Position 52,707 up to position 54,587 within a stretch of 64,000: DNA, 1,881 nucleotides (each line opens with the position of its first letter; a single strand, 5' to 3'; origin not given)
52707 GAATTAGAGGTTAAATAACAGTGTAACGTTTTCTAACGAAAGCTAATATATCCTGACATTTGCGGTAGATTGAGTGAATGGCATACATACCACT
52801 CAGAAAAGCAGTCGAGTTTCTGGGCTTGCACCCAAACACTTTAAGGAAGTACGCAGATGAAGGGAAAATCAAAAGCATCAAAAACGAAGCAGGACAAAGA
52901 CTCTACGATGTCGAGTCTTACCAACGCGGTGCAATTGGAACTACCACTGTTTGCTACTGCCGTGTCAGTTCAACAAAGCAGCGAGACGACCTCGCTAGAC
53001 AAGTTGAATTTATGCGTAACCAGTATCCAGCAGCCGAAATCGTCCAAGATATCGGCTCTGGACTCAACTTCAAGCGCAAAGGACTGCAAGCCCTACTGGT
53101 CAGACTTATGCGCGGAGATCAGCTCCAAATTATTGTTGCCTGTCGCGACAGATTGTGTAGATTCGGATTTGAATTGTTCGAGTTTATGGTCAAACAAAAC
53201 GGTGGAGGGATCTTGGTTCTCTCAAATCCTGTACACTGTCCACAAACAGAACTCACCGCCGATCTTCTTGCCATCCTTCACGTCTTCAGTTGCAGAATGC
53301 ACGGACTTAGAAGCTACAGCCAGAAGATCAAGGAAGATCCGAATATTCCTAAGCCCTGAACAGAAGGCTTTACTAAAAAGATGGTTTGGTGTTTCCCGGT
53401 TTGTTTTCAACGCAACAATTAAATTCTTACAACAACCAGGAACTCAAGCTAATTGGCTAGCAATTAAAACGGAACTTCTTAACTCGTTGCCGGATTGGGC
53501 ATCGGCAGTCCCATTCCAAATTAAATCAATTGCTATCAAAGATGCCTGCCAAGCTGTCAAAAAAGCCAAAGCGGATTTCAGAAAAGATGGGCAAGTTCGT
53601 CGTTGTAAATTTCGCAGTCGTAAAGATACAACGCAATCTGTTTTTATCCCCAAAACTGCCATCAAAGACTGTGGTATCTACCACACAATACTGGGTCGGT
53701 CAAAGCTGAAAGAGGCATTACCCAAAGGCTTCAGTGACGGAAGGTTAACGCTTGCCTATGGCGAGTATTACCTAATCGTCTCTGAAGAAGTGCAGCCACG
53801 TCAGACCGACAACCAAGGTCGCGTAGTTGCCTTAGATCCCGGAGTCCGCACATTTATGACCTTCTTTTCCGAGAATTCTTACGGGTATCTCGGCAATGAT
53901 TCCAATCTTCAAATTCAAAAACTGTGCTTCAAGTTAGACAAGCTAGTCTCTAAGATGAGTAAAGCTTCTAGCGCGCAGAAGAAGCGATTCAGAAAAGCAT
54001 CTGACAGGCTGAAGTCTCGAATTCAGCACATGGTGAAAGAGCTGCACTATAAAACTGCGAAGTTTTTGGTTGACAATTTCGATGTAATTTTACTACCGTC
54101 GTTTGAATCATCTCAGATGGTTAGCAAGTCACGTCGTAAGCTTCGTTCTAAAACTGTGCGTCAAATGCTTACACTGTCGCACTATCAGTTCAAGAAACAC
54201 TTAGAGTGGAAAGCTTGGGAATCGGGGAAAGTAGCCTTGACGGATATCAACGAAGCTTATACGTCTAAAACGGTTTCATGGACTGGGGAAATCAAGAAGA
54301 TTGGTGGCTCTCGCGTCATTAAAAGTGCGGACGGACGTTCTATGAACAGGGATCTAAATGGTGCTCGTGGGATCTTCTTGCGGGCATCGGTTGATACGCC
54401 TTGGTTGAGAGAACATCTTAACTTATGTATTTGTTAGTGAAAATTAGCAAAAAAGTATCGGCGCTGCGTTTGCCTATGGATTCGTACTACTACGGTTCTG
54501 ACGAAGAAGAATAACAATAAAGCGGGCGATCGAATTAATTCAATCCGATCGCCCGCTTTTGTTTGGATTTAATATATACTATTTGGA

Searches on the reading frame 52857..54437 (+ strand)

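Call 6: search_protein_families(library=pfam, proteins=[window:52857-54437:+], max_evalue=0.01)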
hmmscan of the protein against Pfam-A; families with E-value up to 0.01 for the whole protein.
window:52857-54437:+ (526 aa): 3 families
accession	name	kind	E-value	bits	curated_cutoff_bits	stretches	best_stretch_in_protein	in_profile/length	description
PF07282.18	Cas12f1-like_TNB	-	4.6e-11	43.1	26.3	1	442-506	1-60/60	Cas12f1-like, TNB domain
PF12323.14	HTH_OrfB_IS605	-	9e-08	31.9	21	1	157-188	4-35/47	Helix-turn-helix domain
PF01385.25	OrfB_IS605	-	6.7e-06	26.7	30.5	1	312-408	6-103/120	Probable transposase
